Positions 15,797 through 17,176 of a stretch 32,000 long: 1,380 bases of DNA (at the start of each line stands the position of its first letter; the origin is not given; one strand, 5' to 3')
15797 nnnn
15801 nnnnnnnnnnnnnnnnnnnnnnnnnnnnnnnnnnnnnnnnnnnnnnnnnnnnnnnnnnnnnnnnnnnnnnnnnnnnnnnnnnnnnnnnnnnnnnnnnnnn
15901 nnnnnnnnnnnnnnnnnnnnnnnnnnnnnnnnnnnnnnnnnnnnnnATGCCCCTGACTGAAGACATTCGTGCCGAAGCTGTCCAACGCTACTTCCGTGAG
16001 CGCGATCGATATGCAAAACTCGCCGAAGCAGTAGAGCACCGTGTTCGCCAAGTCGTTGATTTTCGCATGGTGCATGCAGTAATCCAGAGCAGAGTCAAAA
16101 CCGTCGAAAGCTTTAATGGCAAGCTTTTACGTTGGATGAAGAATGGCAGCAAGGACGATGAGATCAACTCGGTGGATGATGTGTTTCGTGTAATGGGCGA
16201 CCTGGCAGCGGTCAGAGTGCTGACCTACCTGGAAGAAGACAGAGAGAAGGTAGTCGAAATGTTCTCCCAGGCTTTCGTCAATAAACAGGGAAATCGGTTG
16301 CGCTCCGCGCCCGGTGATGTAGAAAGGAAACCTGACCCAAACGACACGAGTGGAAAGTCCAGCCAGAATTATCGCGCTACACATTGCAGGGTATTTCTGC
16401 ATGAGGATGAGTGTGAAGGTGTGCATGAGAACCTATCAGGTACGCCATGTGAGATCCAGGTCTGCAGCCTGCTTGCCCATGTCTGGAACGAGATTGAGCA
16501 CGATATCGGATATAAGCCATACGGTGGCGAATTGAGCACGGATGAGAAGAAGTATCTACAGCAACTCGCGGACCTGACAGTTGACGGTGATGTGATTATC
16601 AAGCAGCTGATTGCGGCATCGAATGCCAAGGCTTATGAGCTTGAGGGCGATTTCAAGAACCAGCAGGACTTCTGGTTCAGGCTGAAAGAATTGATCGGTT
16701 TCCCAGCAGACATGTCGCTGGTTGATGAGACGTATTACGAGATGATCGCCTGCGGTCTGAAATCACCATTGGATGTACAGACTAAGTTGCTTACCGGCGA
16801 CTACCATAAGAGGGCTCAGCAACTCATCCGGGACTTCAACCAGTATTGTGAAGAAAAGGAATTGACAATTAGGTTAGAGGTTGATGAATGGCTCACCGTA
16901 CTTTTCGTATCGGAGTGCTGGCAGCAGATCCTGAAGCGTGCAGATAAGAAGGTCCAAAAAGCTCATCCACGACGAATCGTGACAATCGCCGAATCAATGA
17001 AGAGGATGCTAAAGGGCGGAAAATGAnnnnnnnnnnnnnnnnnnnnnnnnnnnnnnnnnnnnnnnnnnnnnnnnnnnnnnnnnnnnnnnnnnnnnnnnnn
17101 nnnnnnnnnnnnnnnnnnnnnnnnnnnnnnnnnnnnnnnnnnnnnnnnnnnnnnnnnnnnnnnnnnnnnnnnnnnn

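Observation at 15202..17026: RelA/SpoT-homologue (toxSAS/CapRel-like) plus membrane-protein cassette embedded inside a DISARM-like operon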

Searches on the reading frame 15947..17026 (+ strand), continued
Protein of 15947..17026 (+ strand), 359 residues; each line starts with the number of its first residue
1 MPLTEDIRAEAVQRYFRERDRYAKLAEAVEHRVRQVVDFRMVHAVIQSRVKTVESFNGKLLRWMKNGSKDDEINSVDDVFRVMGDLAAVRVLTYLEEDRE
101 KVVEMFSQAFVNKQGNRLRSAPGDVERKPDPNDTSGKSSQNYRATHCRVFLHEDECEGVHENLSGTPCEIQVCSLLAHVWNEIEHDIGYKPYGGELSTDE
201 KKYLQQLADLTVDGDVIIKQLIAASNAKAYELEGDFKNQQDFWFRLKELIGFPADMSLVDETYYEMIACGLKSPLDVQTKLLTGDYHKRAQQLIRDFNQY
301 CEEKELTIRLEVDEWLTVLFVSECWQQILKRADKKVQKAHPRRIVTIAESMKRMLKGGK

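Call 58: get_annotated_region(hit=H1, flank=12000)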
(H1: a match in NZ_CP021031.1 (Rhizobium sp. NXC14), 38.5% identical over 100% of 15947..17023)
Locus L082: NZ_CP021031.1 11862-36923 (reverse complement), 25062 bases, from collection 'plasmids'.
description: Rhizobium sp. NXC14 plasmid pRspNXC14a, complete sequence
organism: Rhizobium sp. NXC14 (NCBI taxid 1981173)
taxonomy: Bacteria; Pseudomonadota; Alphaproteobacteria; Hyphomicrobiales; Rhizobiaceae; Rhizobium; Rhizobium sp. NXC14
host: -; source: Phaseolus vulgaris,cell culture; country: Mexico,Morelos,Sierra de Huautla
typing (MOB-suite, as given by PLSDB): conjugative; replicon rep_cluster_287; relaxase MOBP,MOBQ; mating-pair formation MPF_T
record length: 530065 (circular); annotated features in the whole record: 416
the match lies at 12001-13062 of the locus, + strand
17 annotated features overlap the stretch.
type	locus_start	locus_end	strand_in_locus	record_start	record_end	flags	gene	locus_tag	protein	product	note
CDS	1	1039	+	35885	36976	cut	-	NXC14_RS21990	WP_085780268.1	DUF2252 family protein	-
CDS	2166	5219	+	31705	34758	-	-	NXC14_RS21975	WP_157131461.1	hypothetical protein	-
CDS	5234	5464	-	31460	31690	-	-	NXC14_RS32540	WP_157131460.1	hypothetical protein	-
CDS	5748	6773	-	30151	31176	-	-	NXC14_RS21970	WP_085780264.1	IS110 family transposase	-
CDS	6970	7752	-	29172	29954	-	-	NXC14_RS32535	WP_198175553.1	hypothetical protein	-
CDS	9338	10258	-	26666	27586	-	-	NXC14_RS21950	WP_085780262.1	hypothetical protein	-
CDS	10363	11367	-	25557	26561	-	-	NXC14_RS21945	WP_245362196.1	hypothetical protein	-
CDS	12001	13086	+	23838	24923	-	-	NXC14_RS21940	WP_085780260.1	RelA/SpoT domain-containing protein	-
CDS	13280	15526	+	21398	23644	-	-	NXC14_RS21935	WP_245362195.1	sigma factor-like helix-turn-helix DNA-binding protein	GO:0006352 - DNA-templated transcription initiation [Evidence IEA]; GO:0006355 - regulation of DNA-templated ...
CDS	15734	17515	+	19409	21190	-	-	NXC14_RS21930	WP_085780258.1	DEAD/DEAH box helicase family protein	-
CDS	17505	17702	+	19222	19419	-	-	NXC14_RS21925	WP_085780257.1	CxC ATPase DNA modification system associated small protein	-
CDS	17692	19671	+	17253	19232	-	-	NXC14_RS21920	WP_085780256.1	hypothetical protein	-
CDS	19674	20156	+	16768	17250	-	-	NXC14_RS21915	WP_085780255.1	hypothetical protein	-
CDS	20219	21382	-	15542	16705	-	-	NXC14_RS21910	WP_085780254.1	cysteine desulfurase family protein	-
CDS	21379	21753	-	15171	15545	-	dndE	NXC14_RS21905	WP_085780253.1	DNA sulfur modification protein DndE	-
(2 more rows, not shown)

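Call 60: search_protein_families(library=padloc, alignment_id=A3, max_evalue=1e-10)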
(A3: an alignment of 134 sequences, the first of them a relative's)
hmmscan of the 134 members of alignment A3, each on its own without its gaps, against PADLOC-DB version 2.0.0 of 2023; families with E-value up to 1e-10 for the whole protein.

A. member 1, L002:7535-8455:- (306 aa): 0 families

B. families by the number of members that match (of 134 scanned): 297 families (the first 25 are shown)
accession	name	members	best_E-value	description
PDLC03032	MTase_I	4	5.1e-64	Type I methyltransferase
PDLC02707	PbeA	4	2.3e-15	PbeA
PDLC03029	MTase_I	3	5.3e-255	Type I methyltransferase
PDLC03021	MTase_I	3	1.7e-153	Type I methyltransferase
PDLC03025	MTase_I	3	1.3e-110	Type I methyltransferase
PDLC03031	MTase_I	3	7.1e-101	Type I methyltransferase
PDLC03027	MTase_I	3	1.6e-86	Type I methyltransferase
PDLC03022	MTase_I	3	4.4e-85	Type I methyltransferase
PDLC03039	MTase_I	3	6.8e-84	Type I methyltransferase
PDLC03038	MTase_I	3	2.6e-78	Type I methyltransferase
PDLC03026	MTase_I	3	2.9e-70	Type I methyltransferase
PDLC03028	MTase_I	3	3.1e-62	Type I methyltransferase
PDLC03035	MTase_I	3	1.3e-56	Type I methyltransferase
PDLC02623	DrmD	3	3.7e-49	DrmD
PDLC03240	MTase_II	3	5.4e-46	Type II methyltransferase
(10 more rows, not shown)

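Call 72: find_related_loci(query=A1, collection=viral_contigs, flank=8000)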
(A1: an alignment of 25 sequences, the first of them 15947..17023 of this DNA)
Query A1 (359 aa) in viral_contigs; peptide patterns used: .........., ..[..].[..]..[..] (x = any residue, [..] = any of these).
31 stretches matched a pattern; 3 encode a relative of the query (tblastn E <= 1e-3); 3 distinct loci.
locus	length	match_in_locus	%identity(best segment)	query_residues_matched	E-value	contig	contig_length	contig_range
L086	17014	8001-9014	35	1-344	6e-50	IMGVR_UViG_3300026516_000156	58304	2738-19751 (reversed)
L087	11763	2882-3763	36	1-304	1e-42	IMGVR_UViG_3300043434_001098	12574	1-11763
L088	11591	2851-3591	39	1-248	6e-39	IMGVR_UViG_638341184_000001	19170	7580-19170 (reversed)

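Call 88: search_protein_families(library=pfam, proteins=[L034:7816-9957:+, L038:192-2210:+, L010:3576-5546:+, L015:8539-9930:+, L006:11082-14411:-, L055:7101-10004:-, L057:7331-9016:+, L008:7258-9003:+, L017:6855-8342:+, L024:8309-9523:+], max_evalue=0.0001)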
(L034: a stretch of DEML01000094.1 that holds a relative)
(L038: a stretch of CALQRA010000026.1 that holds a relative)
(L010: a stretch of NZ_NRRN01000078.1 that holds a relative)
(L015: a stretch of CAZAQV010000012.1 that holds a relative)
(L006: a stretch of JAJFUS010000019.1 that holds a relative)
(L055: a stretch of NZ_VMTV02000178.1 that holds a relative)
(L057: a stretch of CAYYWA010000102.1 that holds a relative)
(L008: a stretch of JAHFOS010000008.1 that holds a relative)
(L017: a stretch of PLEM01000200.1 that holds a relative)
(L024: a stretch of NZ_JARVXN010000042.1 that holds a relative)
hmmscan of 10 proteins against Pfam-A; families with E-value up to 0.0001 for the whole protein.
L034:7816-9957:+ (714 aa): 2 families
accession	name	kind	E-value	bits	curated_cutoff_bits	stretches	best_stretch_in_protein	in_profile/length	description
PF02384.22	N6_Mtase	-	4.4e-53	181.1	20.4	1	171-486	3-279/311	N-6 DNA Methylase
PF12161.14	HsdM_N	-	8e-23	82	24.5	1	12-145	4-135/135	HsdM N-terminal domain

L038:192-2210:+ (673 aa): 4 families
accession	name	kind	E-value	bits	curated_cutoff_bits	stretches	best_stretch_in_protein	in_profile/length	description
PF13175.12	AAA_15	-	6.7e-22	79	32.1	1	29-425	7-374/374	AAA ATPase domain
PF13304.12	AAA_21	-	2.8e-14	54.3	27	1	312-426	209-304/304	AAA domain, putative AbiEii toxin, Type IV TA system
PF02463.25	SMC_N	-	5.7e-08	32.9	40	1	29-119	6-94/220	RecF/RecN/SMC N terminal domain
PF20469.4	OLD-like_TOPRIM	-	2.6e-06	28.3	23.2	1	474-539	1-65/67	Overcoming lysogenization defect protein-like, TOPRIM domain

L010:3576-5546:+ (657 aa): 2 families
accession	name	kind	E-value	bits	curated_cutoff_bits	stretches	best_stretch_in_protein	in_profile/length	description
PF10592.14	AIPR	-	2.2e-47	162.7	25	1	259-501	1-271/308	AIPR protein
PF00313.28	CSD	-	2e-12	47.2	27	1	593-650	2-60/66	'Cold-shock' DNA-binding domain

L015:8539-9930:+ (464 aa): 0 families

L006:11082-14411:- (1109 aa): 3 families
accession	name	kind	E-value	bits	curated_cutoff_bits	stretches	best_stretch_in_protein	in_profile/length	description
PF01807.25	Zn_ribbon_DnaG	-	1.5e-08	34.8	24.9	1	34-81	26-72/98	CHC2 zinc finger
PF13362.12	Toprim_3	-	5e-06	27.3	27.2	1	303-388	2-80/95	Toprim domain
PF13155.12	Toprim_2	-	1.6e-05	25.6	22.1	1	304-384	1-79/88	Toprim-like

L055:7101-10004:- (967 aa): 0 families

L057:7331-9016:+ (562 aa): 2 families
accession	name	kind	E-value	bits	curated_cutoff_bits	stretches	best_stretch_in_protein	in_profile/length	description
PF00561.26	Abhydrolase_1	-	1.4e-23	84.2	25.8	1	281-530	1-240/245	alpha/beta hydrolase fold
PF12146.15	Hydrolase_4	-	4.5e-15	56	27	1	282-530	6-234/239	Serine aminopeptidase, S33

L008:7258-9003:+ (582 aa): 1 family
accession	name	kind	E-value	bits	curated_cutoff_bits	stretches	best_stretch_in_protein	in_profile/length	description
PF17963.7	Big_9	-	1.1e-07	33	23.6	1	113-200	1-88/89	Bacterial Ig domain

L017:6855-8342:+ (496 aa): 1 family
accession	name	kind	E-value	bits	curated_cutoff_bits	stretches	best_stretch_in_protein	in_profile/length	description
PF13231.12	PMT_2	-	8.6e-08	33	26.1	1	78-219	1-153/160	Dolichyl-phosphate-mannose-protein mannosyltransferase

L024:8309-9523:+ (405 aa): 0 families

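Call 89: search_dna_similar(query=window:15947-17023:+, collection=phages, mode=protein, max_rows=10)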
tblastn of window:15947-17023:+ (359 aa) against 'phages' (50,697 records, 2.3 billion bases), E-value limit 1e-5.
Records with a match: 1; places in all: 1; records where one place covers at least 80% of the query: 0.
Best place of each record, by identity: <60% 1.
By first word of the organism name: Vibrio 1.
By host as written in the record: Vibrio cyclitrophicus 10N.261.45.F7 1.
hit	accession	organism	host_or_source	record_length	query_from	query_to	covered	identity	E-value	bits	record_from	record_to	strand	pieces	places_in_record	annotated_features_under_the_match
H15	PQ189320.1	Vibrio phage 10N.261.45.F7_PE002A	Vibrio cyclitrophicus 10N.261.45.F7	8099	16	210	54%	28.6%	8e-7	57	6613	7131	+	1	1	hypothetical protein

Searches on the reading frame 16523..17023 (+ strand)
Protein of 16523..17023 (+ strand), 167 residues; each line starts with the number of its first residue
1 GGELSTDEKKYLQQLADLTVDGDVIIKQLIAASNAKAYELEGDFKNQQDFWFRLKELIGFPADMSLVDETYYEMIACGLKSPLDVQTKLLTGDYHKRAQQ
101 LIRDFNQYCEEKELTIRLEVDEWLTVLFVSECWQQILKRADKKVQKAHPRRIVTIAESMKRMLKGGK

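Call 81: find_homologous_proteins(query=A4, max_evalue=0.001)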
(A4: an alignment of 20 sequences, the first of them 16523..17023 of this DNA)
Query A4 (20 sequences) (167 aa, profile of the alignment): 30 proteins with E <= 0.001 among 8000 candidates.
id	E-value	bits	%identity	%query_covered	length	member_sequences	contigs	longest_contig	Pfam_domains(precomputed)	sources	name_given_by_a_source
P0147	1.4e-62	228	24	96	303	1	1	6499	PF04607.24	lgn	-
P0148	1.6e-61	225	25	90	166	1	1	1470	-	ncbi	-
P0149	2.3e-58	215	25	93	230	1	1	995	-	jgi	jgi:hypothetical protein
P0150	1.6e-54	202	30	96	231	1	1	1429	-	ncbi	ncbi:unnamed protein product, partial [marine sediment metagenome]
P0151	4.7e-54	201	27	96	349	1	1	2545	PF04607.24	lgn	-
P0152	5.0e-54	201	26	96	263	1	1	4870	-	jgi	jgi:hypothetical protein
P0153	2.6e-52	195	28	99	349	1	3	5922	PF04607.24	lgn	-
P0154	4.8e-52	194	-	-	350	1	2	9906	PF04607.24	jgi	jgi:ppGpp synthetase/RelA/SpoT-type nucleotidyltranferase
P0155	5.2e-51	191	30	93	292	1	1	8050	PF04607.24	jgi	jgi:ppGpp synthetase/RelA/SpoT-type nucleotidyltranferase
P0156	1.2e-50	190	29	96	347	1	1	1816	PF04607.24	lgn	-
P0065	1.1e-49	187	25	92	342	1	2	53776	PF04607.24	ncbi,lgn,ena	-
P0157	1.2e-47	180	19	95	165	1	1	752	-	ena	-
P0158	3.0e-46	175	28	49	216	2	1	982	-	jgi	jgi:hypothetical protein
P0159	3.4e-45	172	29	53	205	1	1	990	-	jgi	jgi:hypothetical protein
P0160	4.5e-44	168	35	40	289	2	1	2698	PF04607.24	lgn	-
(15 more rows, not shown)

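Call 84: predict_structure(alignment_id=A4)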
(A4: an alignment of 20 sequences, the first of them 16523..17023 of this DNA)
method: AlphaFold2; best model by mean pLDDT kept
length: 167 residues; sequences in the alignment: 20
mean_pLDDT: 89.4   pTM: 0.75
mean pLDDT of the five models: 89.4, 88.5, 88.0, 87.1, 84.1
residues with pLDDT >= 90: 101; 70-90: 60; 50-70: 5; < 50: 1
segments of 3 or more residues with pLDDT < 50: none
pLDDT, mean of each block of 10 residues (from residue 1): 83 90 90 81 93 87 83 95 95 95 97 93 94 94 75 95 77
secondary structure, 60 per line:
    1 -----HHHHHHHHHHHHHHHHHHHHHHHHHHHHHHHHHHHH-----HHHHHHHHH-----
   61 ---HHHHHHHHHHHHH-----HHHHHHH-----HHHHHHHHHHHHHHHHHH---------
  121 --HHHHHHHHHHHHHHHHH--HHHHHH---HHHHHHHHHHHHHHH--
elements in order: H6-41 H47-55 H64-76 H82-88 H94-111 H123-139 H142-147 H151-165

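Call 86: fold_search(model_id=the predicted structure, library=pdb)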
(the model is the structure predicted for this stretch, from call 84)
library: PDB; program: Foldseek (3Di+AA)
matches with E <= 10: 95; with E <= 0.001: 0
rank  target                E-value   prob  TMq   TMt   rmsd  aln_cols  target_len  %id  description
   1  8iue_V                1.0e+00  0.10  0.19  0.11  17.7       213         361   12  RNA polymerase III pre-initiation complex melting complex 1 (released 2023-05-24)
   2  6h6j                  1.5e+00  0.06  0.15  0.16  26.6       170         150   12  Carbomonoxy murine neuroglobin Gly-loop mutant (released 2019-04-10)
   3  6sxg                  1.7e+00  0.07  0.18  0.13  19.0       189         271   16  Crystal Structure of the Voltage-Gated Sodium Channel NavMs in complex with 4-hydroxytamoxifen (2.4 Angstrom resolution) (released 2021-02-03)
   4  6sx7                  2.1e+00  0.08  0.20  0.14  20.4       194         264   16  Crystal Structure of the Voltage-Gated Sodium Channel NavMs (F208L) (2.2 Angstrom resolution) (released 2021-02-03)
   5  5jqe                  2.1e+00  0.05  0.17  0.08  15.9       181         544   13  Crystal structure of caspase8 tDED (released 2016-10-26)
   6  6tlf                  3.0e+00  0.09  0.21  0.16  26.2       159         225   16  human 14-3-3 sigma isoform in complex with IMP (released 2020-03-18)
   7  6yz0                  3.2e+00  0.06  0.19  0.14  19.0       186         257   13  Full length Open-form Sodium Channel NavMs F208L in complex with Cannabidiol (CBD) (released 2020-11-11)
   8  5fn3_B                3.2e+00  0.05  0.18  0.11  24.0       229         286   10  Cryo-EM structure of gamma secretase in class 1 of the apo- state ensemble (released 2015-12-16)
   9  4rgq_D                3.3e+00  0.04  0.16  0.10  12.8       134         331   16  Crystal structure of the Methanocaldococcus jannaschii G1PDH with NADPH and DHAP (released 2015-07-22)
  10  3okf_A                3.3e+00  0.04  0.18  0.12  12.7       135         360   13  2.5 Angstrom Resolution Crystal Structure of 3-Dehydroquinate Synthase (aroB) from Vibrio cholerae (released 2010-09-08)
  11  2vd1_C                3.5e+00  0.04  0.16  0.15  13.2       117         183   14  Complex structure of prostaglandin D2 synthase at 2.25A. (released 2008-04-15)
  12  4rgq_A                3.7e+00  0.04  0.17  0.10  12.8       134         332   16  Crystal structure of the Methanocaldococcus jannaschii G1PDH with NADPH and DHAP (released 2015-07-22)
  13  8a6u_B                3.9e+00  0.06  0.18  0.12  11.8       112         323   13  PcIDS1 in complex with Mg2+ (released 2023-05-31)
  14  4edz_D                3.9e+00  0.04  0.18  0.16  13.4       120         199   17  Crystal structure of hH-PGDS with water displacing inhibitor (released 2012-05-16)
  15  4rgv_A                4.1e+00  0.04  0.16  0.11  12.4       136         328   16  Crystal structure of the Methanocaldococcus jannaschii G1PDH (released 2015-07-22)
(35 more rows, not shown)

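Call 92: fold_search(model_id=the predicted structure, library=viral)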
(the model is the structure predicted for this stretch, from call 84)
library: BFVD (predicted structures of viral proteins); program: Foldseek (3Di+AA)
matches with E <= 10: 137; with E <= 0.001: 0
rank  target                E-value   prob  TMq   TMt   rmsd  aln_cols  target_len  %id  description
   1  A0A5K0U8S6            4.8e-01  0.12  0.17  0.16  21.8       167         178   17  Uncharacterized protein (Fragment) [Yasminevirus sp. GU-2018]
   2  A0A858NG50            1.4e+00  0.09  0.20  0.14  17.6       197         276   10  (no name in the UniProt tables at hand)
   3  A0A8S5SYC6            1.5e+00  0.10  0.21  0.13  29.7       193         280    9  Uncharacterized protein [Podoviridae sp. ctylN24]
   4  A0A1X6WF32            1.5e+00  0.09  0.21  0.13  13.3       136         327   12  (no name in the UniProt tables at hand)
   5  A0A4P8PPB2            1.5e+00  0.08  0.21  0.13  18.7       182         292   13  DNA pilot protein [Blackfly microvirus SF02]
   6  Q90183                1.5e+00  0.08  0.21  0.13  24.6       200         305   10  Oncorhynchus Masou Herpes Virus sequence of orf 68 homologue (Fragment) [Salmonid herpesvirus 2]
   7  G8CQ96                1.6e+00  0.08  0.19  0.14  21.7       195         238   10  Polyprotein (Fragment) [Hepacivirus hominis]
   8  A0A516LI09            1.9e+00  0.12  0.24  0.16  10.2       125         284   14  (no name in the UniProt tables at hand)
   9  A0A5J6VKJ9            2.0e+00  0.04  0.16  0.17  15.2       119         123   14  Uncharacterized protein [Megaviridae environmental sample]
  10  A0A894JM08            2.1e+00  0.08  0.25  0.15  18.7       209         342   11  (no name in the UniProt tables at hand)
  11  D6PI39                2.1e+00  0.07  0.20  0.14  19.7       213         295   14  (no name in the UniProt tables at hand)
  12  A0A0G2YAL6            2.1e+00  0.06  0.18  0.10  24.0       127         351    9  Uncharacterized protein [Acanthamoeba polyphaga mimivirus Kroon]
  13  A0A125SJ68            2.1e+00  0.05  0.18  0.08  17.6       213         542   13  (no name in the UniProt tables at hand)
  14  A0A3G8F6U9            2.2e+00  0.10  0.25  0.24  23.8       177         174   11  (no name in the UniProt tables at hand)
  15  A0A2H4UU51            2.4e+00  0.06  0.18  0.20  19.9       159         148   14  Uncharacterized protein [Bodo saltans virus]
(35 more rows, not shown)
